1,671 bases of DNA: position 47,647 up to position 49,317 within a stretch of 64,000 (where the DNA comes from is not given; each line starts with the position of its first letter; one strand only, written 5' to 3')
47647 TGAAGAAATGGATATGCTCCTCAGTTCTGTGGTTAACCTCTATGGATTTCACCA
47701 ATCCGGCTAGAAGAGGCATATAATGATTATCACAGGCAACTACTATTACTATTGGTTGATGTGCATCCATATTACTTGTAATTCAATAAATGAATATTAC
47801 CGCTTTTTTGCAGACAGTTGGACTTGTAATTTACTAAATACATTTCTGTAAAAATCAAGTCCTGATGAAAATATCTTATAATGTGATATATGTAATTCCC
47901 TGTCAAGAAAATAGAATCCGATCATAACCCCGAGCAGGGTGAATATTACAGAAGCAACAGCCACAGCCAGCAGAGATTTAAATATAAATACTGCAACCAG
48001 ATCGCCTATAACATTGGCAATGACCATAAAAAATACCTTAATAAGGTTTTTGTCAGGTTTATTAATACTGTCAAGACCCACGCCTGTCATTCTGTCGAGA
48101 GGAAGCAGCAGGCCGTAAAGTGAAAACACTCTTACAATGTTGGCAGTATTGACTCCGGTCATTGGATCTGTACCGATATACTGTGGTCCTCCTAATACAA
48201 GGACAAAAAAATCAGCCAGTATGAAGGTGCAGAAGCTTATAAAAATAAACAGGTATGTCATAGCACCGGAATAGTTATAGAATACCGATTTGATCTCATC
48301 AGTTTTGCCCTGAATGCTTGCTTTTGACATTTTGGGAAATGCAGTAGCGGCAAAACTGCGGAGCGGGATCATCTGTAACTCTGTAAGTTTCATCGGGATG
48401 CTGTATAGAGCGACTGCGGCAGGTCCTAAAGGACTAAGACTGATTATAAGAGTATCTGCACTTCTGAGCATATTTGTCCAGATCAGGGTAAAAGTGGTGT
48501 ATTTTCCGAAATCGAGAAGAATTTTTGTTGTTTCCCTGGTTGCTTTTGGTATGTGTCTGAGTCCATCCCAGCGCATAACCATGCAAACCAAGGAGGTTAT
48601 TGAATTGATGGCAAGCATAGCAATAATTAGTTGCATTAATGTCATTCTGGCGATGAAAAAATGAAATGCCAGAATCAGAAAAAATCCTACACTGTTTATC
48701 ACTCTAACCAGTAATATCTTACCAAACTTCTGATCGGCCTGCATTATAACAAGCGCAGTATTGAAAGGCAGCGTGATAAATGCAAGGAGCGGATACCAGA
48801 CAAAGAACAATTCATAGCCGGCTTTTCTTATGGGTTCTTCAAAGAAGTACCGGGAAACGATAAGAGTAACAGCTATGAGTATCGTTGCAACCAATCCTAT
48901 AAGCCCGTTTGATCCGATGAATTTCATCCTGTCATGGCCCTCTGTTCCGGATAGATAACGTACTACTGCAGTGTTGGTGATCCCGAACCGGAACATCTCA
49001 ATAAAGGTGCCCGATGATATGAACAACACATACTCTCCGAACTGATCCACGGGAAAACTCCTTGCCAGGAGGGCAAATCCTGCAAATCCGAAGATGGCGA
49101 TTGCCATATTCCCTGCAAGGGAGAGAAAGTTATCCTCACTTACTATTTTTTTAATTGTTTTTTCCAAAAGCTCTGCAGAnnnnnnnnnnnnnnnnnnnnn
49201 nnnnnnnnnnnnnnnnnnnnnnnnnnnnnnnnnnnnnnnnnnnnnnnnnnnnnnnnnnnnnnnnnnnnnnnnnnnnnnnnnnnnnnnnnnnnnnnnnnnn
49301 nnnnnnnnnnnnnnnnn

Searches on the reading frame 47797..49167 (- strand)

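Call 56: search_protein_families(library=pfam, proteins=[window:47797-49167:-], max_evalue=0.00001)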
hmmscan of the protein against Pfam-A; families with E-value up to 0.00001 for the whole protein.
window:47797-49167:- (456 aa): 1 family
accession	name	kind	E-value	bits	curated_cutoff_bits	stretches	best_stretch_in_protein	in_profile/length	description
PF01943.22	Polysacc_synt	-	1e-13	51.8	28.2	1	14-283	6-273/274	Polysaccharide biosynthesis protein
